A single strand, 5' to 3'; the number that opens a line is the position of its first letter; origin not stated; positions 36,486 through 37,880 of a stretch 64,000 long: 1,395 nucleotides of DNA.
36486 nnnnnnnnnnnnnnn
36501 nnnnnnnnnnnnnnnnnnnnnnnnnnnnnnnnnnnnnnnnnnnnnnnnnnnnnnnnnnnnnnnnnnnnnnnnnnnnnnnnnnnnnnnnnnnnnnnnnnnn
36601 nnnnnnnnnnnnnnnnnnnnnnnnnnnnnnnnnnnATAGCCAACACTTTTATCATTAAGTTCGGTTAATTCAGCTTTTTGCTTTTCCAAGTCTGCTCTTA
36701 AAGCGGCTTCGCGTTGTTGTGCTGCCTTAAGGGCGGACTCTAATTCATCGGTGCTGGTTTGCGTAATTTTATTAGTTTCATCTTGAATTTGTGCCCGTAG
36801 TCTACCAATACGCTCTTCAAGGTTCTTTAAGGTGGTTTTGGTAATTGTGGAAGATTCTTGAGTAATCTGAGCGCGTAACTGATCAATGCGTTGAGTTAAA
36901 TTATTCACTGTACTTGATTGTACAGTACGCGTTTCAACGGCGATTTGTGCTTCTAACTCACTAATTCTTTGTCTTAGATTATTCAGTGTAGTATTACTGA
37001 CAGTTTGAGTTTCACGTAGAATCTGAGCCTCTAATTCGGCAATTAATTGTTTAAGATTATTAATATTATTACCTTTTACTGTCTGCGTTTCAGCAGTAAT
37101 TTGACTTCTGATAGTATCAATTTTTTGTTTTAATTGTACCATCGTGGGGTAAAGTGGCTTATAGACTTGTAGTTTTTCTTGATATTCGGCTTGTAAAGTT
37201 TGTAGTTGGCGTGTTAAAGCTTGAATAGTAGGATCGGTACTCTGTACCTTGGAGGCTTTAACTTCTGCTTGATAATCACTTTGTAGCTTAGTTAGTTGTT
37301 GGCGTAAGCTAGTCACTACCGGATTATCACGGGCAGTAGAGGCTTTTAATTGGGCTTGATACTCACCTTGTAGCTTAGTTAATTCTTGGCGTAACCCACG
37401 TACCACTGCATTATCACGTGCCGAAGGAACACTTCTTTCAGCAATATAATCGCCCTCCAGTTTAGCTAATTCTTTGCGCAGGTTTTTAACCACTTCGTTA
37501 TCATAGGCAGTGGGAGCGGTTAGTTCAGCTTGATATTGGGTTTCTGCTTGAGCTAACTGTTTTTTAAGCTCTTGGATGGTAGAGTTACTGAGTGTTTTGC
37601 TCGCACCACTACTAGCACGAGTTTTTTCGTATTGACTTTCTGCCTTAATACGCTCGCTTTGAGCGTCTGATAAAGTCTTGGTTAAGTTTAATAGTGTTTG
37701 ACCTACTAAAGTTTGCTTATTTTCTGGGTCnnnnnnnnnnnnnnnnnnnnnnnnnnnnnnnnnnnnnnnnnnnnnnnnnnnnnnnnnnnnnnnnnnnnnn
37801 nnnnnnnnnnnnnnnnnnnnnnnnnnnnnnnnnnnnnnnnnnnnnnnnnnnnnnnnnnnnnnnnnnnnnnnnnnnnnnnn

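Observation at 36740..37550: Wzc-like co-polymerase lengthened to 1003 aa by two families of in-frame tandem repeats in its periplasmic coiled coil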

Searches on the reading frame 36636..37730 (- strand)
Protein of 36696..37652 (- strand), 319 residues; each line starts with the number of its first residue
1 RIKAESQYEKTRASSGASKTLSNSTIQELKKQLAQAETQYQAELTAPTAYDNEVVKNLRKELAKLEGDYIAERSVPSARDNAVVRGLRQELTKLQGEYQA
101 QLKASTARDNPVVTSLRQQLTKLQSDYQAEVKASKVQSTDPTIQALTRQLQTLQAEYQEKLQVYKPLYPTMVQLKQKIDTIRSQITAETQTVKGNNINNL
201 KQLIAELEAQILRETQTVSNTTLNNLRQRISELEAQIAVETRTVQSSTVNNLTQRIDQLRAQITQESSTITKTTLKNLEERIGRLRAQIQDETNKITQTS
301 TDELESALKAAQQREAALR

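Call 36: search_protein_representatives(protein=window:36696-37652:-)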
Query: 319 residues. Proteins with E-value up to 0.001 (for the whole library): 59; up to 1e-10: 2; up to 1e-30: 2. The best 59 are listed.
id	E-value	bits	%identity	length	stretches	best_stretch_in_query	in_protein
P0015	1.4e-46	176.0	38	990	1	1-318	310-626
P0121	1.5e-34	136.6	37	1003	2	20-317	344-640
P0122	3.0e-10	57.0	30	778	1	88-233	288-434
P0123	1.5e-08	51.5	41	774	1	139-230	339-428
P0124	1.1e-07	48.6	45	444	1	141-241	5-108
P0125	2.4e-07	47.5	52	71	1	140-195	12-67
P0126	3.5e-07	47.0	40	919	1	128-231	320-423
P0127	1.6e-06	44.8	47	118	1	138-195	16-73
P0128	2.0e-06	44.5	44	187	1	135-191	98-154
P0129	2.3e-06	44.3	34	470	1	113-220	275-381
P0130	2.4e-06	44.2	49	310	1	138-194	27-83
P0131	4.8e-06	43.2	44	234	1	138-216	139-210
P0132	8.4e-06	42.4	36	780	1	119-223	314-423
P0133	1.0e-05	42.1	31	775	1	112-238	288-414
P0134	1.2e-05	41.9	44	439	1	140-202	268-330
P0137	2.0e-05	41.2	29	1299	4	201-290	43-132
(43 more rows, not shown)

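Call 59: predict_structure(alignment_id=A3)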
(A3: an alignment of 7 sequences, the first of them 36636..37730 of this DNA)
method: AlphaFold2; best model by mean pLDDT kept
length: 365 residues; sequences in the alignment: 7
mean_pLDDT: 90.1   pTM: 0.50
mean pLDDT of the five models: 90.1, 85.9, 85.2, 82.9, 82.3
residues with pLDDT >= 90: 239; 70-90: 109; 50-70: 16; < 50: 1
segments of 3 or more residues with pLDDT < 50: none
pLDDT, mean of each block of 10 residues (from residue 1): 77 91 93 85 88 97 96 90 97 94 88 95 88 77 93 85 72 92 89 87 91 87 92 92 90 96 94 95 97 95 97 96 91 93 93 87 62
secondary structure, 60 per line:
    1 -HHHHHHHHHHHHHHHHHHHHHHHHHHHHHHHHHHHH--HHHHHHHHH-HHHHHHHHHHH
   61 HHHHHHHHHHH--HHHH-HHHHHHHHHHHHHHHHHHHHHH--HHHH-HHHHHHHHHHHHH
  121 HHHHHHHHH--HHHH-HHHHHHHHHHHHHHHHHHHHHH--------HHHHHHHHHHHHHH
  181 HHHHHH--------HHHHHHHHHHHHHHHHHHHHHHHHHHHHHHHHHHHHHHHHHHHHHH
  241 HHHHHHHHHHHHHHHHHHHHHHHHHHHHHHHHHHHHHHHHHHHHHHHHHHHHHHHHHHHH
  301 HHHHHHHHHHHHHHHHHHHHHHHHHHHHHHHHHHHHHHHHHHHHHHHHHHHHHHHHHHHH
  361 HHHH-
elements in order: H2-37 H40-48 H50-71 H74-77 H79-100 H103-106 H108-129 H132-135 H137-158 H167-186 H195-364

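Call 61: fold_search(model_id=the predicted structure, library=pdb)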
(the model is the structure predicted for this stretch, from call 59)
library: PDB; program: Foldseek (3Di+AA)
matches with E <= 10: 799; with E <= 0.001: 2
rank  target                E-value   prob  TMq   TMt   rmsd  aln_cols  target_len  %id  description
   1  6h2x                  5.0e-04  1.00  0.23  0.24  21.9       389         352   14  MukB coiled-coil elbow from E. coli (released 2019-03-06)
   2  7zr1_D                6.3e-04  1.00  0.31  0.19  13.0       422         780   14  Chaetomium thermophilum Mre11-Rad50-Nbs1 complex bound to ATPyS (composite structure) (released 2023-01-11)
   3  7zr1_C                1.7e-03  0.97  0.22  0.13  18.2       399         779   15  Chaetomium thermophilum Mre11-Rad50-Nbs1 complex bound to ATPyS (composite structure) (released 2023-01-11)
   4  9a65_B                2.6e-03  0.99  0.23  0.15  13.9       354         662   12  Integrative model of YVAQ-MCPB by crosslinking MS and deep learning (released 2024-09-18)
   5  7sqc_1J               2.7e-03  1.00  0.30  0.33  67.5       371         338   13  Ciliary C1 central pair apparatus isolated from Chlamydomonas reinhardtii (released 2022-04-13)
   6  9a69_B                3.5e-03  1.00  0.28  0.19  11.5       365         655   14  Integrative model of MCPB-MCPC by crosslinking MS and deep learning (released 2024-09-18)
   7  5xg2                  8.3e-03  0.89  0.17  0.23  29.8       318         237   16  Crystal structure of a coiled-coil segment (residues 345-468 and 694-814) of Pyrococcus yayanosii Smc (released 2017-06-07)
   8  7sqc_1K               8.7e-03  0.99  0.31  0.33  60.3       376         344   15  Ciliary C1 central pair apparatus isolated from Chlamydomonas reinhardtii (released 2022-04-13)
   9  9y6s_7C               9.2e-03  0.66  0.16  0.04  19.8       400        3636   14  96-nm repeat of the Leishmania tarentolae doublet microtubule (released 2025-12-17)
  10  9dgr_f                1.1e-02  0.95  0.26  0.03  24.6       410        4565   14  Composite structure of dynein-dynactin on microtubules (released 2025-09-10)
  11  7n6g_3R               1.2e-02  0.97  0.29  0.29  67.6       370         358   13  C1 of central pair (released 2022-05-18)
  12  7nyw_B                1.4e-02  0.89  0.20  0.10  48.3       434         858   13  Cryo-EM structure of the MukBEF-MatP-DNA head module (released 2021-07-07)
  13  9e5c_5k               1.4e-02  0.94  0.22  0.05  22.3       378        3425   12  Cryo-EM structure of 96 nm repeat of microtubule doublet from T. brucei flagellum (released 2025-03-12)
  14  9e5c_6c               1.5e-02  0.89  0.23  0.03  26.3       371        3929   16  Cryo-EM structure of 96 nm repeat of microtubule doublet from T. brucei flagellum (released 2025-03-12)
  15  5lm2_B                1.5e-02  0.33  0.12  0.13  77.6       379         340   14  Crystal Structure of HD-PTP phosphatase (released 2016-11-30)
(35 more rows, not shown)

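Call 73: find_homologous_proteins(query=window:36696-37589:-, max_evalue=0.00001)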
Query window:36696-37589:-: 7107 candidates shared short words with the query, none scored E <= 0.00001.
